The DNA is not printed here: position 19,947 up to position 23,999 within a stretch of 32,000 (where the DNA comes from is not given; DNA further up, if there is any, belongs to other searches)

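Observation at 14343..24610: Tightly packed five-gene unit: orphan, J-domain giant, small orphan, Sel1 giant, membrane protein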

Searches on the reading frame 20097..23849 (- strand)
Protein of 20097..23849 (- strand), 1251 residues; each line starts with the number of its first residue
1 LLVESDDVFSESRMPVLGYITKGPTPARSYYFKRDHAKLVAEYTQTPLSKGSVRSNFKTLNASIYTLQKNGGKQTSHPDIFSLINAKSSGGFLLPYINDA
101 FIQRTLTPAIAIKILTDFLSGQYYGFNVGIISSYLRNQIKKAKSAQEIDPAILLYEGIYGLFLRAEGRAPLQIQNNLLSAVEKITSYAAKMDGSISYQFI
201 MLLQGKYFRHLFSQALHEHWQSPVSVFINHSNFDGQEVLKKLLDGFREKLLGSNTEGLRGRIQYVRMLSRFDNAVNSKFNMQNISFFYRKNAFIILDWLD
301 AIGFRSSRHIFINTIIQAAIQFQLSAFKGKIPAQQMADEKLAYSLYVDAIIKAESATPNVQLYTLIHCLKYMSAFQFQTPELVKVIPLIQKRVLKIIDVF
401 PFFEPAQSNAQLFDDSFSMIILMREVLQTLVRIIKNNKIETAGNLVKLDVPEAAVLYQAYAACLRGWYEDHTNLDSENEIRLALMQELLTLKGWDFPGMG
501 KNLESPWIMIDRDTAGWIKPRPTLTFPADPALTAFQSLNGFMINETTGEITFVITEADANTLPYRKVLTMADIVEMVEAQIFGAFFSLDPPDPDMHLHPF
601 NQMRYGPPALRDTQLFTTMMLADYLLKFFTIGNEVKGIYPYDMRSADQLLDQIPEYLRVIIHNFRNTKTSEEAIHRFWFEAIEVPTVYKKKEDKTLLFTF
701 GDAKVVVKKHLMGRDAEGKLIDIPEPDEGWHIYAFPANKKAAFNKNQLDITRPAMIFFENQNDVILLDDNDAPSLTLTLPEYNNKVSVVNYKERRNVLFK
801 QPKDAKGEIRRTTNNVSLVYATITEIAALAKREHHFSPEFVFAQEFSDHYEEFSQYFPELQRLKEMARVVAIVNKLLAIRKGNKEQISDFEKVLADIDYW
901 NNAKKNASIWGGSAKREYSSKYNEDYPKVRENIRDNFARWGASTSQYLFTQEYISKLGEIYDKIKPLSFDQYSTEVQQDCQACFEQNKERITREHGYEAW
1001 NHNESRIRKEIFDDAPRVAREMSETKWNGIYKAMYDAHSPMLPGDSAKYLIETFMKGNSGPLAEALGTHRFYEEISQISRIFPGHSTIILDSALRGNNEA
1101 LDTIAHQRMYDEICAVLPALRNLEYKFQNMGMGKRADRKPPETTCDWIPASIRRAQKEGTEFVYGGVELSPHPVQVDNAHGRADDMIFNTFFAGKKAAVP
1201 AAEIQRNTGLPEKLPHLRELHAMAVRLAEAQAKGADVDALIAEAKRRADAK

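Call 8: find_homologous_proteins(query=window:20097-23849:-, max_evalue=0.001)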
Query seq(1251 aa) (1251 aa): 10 proteins with E <= 0.001 among 7038 candidates.
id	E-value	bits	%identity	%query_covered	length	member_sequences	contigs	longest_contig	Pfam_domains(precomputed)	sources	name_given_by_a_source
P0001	0.0e+0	2873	100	100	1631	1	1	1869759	PF00226.37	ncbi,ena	-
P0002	4.9e-200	685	34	93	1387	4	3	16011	PF00226.37,PF15545.11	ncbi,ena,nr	ncbi:MAG: DnaJ domain-containing protein [Pseudomonadota bacterium]|nr:DnaJ domain-containing protei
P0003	4.7e-189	649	33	92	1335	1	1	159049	PF00226.37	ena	-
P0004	3.8e-186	639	33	93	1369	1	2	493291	PF00226.37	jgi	jgi:hypothetical protein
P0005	2.0e-173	597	32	87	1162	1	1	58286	PF00226.37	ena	-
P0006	3.1e-171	590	31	93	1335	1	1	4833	PF00226.37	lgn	-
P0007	4.9e-155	536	37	64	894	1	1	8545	PF00226.37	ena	-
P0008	1.9e-140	488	30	92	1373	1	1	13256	PF00226.37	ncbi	-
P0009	2.7e-131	458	32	70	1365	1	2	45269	PF00226.37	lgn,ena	-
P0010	7.0e-124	433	32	69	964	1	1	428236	PF00226.37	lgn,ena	-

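Call 10: find_encoding_contigs(protein=P0001, flank=10000, max_places=3)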
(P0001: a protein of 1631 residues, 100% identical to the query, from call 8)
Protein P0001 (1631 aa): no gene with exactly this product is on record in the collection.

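Call 11: search_protein_families(library=pfam, proteins=[P0002, P0003, P0004, P0005, P0006, P0007, P0008], max_evalue=0.01)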
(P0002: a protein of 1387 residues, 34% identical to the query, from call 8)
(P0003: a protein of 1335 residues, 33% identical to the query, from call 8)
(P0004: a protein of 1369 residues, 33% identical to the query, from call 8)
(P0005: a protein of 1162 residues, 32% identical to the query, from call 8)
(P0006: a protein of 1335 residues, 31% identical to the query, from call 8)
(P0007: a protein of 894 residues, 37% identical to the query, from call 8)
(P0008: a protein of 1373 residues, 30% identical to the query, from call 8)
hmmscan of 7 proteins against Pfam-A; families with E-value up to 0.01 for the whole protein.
P0002 (1387 aa): 2 families
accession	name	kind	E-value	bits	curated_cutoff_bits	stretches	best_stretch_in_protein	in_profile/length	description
PF00226.36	DnaJ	-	2.4e-18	66.4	27.8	1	14-71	1-62/63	DnaJ domain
PF15545.11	Ntox8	-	3.6e-18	66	25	1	1306-1370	6-70/70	Bacterial toxin 8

P0003 (1335 aa): 2 families
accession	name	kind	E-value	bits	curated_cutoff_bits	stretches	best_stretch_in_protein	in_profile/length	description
PF00226.36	DnaJ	-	1.5e-17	63.9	27.8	1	3-61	1-63/63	DnaJ domain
PF07697.16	7TMR-HDED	-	0.0041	17.6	27.6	0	962-1162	36-188/224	7TM-HD extracellular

P0004 (1369 aa): 1 family
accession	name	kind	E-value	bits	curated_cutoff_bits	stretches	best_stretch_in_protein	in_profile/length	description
PF00226.36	DnaJ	-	3e-17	62.9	27.8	1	5-63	1-63/63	DnaJ domain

P0005 (1162 aa): 1 family
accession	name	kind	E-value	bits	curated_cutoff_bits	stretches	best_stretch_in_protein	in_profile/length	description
PF00226.36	DnaJ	-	5.3e-15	55.7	27.8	1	3-61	1-63/63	DnaJ domain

P0006 (1335 aa): 1 family
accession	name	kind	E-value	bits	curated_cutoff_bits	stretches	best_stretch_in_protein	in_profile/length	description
PF00226.36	DnaJ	-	4e-14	52.9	27.8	1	3-61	1-63/63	DnaJ domain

P0007 (894 aa): 1 family
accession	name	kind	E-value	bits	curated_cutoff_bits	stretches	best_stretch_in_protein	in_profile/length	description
PF00226.36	DnaJ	-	2.7e-17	63.1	27.8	1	3-62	1-63/63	DnaJ domain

P0008 (1373 aa): 1 family
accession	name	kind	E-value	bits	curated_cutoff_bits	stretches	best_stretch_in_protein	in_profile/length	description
PF00226.36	DnaJ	-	2.7e-20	72.7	27.8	1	4-64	1-63/63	DnaJ domain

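Call 12: list_cluster_members(proteins=[P0001, P0002, P0004, P0008])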
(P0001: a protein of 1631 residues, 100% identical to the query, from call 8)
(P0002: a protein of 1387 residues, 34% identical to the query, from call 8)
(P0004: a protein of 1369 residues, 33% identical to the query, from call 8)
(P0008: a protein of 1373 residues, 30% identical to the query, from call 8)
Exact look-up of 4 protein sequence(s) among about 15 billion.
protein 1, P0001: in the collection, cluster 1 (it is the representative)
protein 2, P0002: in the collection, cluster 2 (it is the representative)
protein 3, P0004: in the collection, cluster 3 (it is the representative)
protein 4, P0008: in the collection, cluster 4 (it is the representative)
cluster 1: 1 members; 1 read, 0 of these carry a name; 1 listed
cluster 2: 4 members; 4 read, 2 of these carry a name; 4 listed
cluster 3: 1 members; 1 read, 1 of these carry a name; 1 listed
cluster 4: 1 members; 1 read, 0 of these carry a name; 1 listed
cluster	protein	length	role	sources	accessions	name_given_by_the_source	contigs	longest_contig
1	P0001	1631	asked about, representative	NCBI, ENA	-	-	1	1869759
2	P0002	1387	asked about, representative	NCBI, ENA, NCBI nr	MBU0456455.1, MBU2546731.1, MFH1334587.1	MAG: DnaJ domain-containing protein [Pseudomonadota bacterium] | DnaJ domain-containing protein [Gammaproteobacteria bacterium]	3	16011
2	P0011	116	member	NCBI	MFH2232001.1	MAG: polymorphic toxin type 8 domain-containing protein [Patescibacteria group bacterium]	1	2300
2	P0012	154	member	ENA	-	-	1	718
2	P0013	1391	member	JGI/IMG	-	-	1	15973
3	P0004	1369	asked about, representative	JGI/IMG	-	hypothetical protein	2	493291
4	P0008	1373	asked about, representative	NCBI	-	-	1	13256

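Call 13: find_encoding_contigs(protein=P0002, flank=10000, max_places=3)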
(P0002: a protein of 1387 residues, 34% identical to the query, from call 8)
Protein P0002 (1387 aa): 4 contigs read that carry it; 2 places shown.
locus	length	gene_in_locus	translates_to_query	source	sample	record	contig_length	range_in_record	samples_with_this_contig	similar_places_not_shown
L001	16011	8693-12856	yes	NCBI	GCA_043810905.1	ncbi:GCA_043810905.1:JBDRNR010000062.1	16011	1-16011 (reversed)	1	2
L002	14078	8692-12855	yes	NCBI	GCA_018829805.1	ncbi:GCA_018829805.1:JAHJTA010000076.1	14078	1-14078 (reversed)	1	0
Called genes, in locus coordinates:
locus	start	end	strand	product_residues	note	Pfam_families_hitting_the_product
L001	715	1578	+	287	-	-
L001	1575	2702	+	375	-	PF02086:MethyltransfD12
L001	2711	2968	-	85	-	-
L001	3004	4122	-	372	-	PF17761:DUF1016_N, PF06250:YhcG_C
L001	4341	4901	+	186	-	PF04002:RadC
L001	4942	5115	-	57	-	-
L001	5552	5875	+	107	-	-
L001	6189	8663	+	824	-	PF13424:TPR_12 (faint), PF14559:TPR_19 (faint), PF08238:Sel1 (weak)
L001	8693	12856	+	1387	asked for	PF00226:DnaJ, PF15545:Ntox8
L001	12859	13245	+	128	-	PF11042:DUF2750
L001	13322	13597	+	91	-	PF15545:Ntox8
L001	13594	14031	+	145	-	PF11042:DUF2750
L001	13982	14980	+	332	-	PF14412:AHH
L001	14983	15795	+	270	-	PF07791:Imm11, PF13248:Zn_ribbon_3 (weak)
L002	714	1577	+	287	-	-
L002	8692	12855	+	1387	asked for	PF00226:DnaJ, PF15545:Ntox8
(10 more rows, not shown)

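Call 14: find_encoding_contigs(protein=P0004, flank=10000, max_places=2)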
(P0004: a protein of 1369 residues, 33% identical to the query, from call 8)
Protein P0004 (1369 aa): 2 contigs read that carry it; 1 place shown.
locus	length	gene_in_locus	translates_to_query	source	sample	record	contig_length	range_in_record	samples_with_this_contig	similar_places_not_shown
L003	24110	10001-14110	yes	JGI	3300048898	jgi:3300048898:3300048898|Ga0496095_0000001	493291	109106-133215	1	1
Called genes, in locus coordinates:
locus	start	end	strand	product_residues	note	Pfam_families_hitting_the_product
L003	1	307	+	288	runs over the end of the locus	PF02195:ParB_N, PF17762:HTH_ParB, PF23552:ParB_C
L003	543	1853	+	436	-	-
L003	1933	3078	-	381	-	-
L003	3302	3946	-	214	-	-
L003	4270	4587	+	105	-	-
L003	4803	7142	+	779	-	-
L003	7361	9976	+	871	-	PF08238:Sel1 (faint)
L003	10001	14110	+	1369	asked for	PF00226:DnaJ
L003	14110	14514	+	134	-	-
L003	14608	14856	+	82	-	-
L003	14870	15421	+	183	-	PF07791:Imm11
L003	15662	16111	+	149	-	-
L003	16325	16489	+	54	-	-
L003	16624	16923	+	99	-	-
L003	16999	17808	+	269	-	-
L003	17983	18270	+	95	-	-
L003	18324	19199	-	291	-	PF00510:COX3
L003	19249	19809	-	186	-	PF04442:CtaG_Cox11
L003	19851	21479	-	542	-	PF00115:COX1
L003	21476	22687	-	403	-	PF02790:COX2_TM, PF00116:COX2, PF00034:Cytochrom_C (weak), PF13442:Cytochrome_CBB3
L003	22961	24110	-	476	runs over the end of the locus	PF22113:Mtrc-MtrF_II-IV_dom (faint), PF13442:Cytochrome_CBB3, PF00034:Cytochrom_C (weak), PF13442:Cytochrome_CBB3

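Call 15: find_encoding_contigs(protein=P0003, flank=10000, max_places=2)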
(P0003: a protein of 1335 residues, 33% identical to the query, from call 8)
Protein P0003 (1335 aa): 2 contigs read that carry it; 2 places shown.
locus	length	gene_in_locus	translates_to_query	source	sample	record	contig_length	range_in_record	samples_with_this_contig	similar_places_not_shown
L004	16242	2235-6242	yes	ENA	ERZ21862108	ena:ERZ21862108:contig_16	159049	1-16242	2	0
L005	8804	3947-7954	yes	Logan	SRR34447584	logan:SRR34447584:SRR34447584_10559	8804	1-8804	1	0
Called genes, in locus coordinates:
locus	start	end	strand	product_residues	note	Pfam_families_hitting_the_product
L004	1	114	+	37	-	?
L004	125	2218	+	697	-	PF08238:Sel1 (weak)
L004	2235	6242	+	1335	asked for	PF00226:DnaJ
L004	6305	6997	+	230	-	-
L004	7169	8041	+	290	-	PF07791:Imm11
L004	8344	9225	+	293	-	PF07791:Imm11 (weak)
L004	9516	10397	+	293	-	PF07791:Imm11 (weak)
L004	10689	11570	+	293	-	PF07791:Imm11 (weak)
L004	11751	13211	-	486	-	PF00929:RNase_T, PF26016:ExoI_C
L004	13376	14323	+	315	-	PF03255:ACCA, PF01039:Carboxyl_trans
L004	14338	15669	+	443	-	PF01171:ATP_bind_3, PF09179:TilS, PF11734:TilS_C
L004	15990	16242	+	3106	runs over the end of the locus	PF21663:WipA_Phos, PF00617:RasGEF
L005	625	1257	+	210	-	PF00293:NUDIX (weak)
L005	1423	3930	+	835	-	PF08238:Sel1 (faint), PF13176:TPR_7 (faint)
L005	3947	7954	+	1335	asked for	PF00226:DnaJ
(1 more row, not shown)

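Call 18: find_related_loci(query=A1, collection=genome_contigs, flank=10000)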
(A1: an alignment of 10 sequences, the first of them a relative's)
Query A1 (1631 aa) in genome_contigs; peptide patterns used: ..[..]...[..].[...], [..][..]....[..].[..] (x = any residue, [..] = any of these).
58 stretches matched a pattern; 27 encode a relative of the query (tblastn E <= 1e-3); 27 distinct loci.
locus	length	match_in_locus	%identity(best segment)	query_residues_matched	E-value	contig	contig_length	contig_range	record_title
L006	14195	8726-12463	34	1-1241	0e+0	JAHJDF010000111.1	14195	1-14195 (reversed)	MAG: Gammaproteobacteria bacterium isolate Modern_marine.mb.36 Modern_marine.mb.36_k141_938302, whole genome shotgun seq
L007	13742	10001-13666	34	1-1241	0e+0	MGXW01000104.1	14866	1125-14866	MAG: Gammaproteobacteria bacterium RIFCSPHIGHO2_12_FULL_37_34 rifcsphigho2_12_scaffold_7130, whole genome shotgun sequen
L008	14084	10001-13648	33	1-1240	0e+0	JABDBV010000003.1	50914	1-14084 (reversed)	MAG: Gammaproteobacteria bacterium isolate BWMinControl_Nextera12_MAG5 3300020784.a:Ga0206988_1012, whole genome shotgun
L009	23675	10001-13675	33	1-1252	0e+0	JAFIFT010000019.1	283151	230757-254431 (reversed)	MAG: Legionellaceae bacterium isolate coassembly_bin.13 k141_68455, whole genome shotgun sequence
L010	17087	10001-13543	32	1-1240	0e+0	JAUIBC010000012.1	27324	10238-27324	MAG: Gammaproteobacteria bacterium isolate 6_bin.23 NODE_1682_length_27324_cov_1.013568, whole genome shotgun sequence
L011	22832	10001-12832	36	1-965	3e-179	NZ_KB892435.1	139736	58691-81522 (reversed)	Legionella shakespearei DSM 23087 B094DRAFT_scaffold_7.8, whole genome shotgun sequence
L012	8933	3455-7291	30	1-1295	3e-179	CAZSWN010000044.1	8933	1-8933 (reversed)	MAG TPA_asm: uncultured Coxiellaceae bacterium isolate SRP170004_co1_6 genome assembly, contig: NODE_12713_length_8933_c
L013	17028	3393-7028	31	1-1240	2e-174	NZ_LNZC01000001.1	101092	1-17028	Legionella worsleiensis strain ATCC 49508 Lwor_ctg001, whole genome shotgun sequence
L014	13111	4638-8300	31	1-1251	0e+0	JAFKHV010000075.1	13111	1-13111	MAG: Legionella sp. isolate SCN18_10_11_15_R5_P_41_27 SCN18_10_11_15_R5_P_scaffold_633, whole genome shotgun sequence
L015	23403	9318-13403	36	1-1279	1e-165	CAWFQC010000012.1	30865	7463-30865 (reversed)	MAG: uncultured Gammaproteobacteria bacterium isolate MFD01633.bin.2.38 genome assembly, contig: contig_14807, whole gen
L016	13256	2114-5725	30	2-1246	3e-160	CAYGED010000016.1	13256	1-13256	MAG TPA_asm: uncultured Coxiellaceae bacterium isolate ERP113451_co3_76 genome assembly, contig: NODE_3724_length_13256_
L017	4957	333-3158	34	2-969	4e-160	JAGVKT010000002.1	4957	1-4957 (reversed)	MAG: Gammaproteobacteria bacterium isolate SW_10 c_000000040138, whole genome shotgun sequence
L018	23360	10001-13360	34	3-1240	6e-152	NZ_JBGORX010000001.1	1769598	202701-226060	Legionella lytica strain DSB2004 contig00001, whole genome shotgun sequence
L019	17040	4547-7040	35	2-1006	7e-148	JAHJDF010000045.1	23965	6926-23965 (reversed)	MAG: Gammaproteobacteria bacterium isolate Modern_marine.mb.36 Modern_marine.mb.36_k141_1250872, whole genome shotgun se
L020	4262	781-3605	37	1-963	3e-165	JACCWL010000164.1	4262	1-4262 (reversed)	MAG: Tatlockia sp. isolate MGR_bin151 SD2897-2912_k127_4393277, whole genome shotgun sequence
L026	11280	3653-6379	34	223-1275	2e-121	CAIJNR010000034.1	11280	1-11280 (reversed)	MAG: uncultured Francisellaceae bacterium isolate AlinenLipids_bin-5883 genome assembly, contig: bin-5883:034/132, whole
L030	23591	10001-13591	29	1-1277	1e-121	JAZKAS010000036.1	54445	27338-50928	MAG: Pseudomonadota bacterium isolate ADI_H3L2_1_122_18_3-bin039_1 ADIH3L21_B039_1_000000000036, whole genome shotgun se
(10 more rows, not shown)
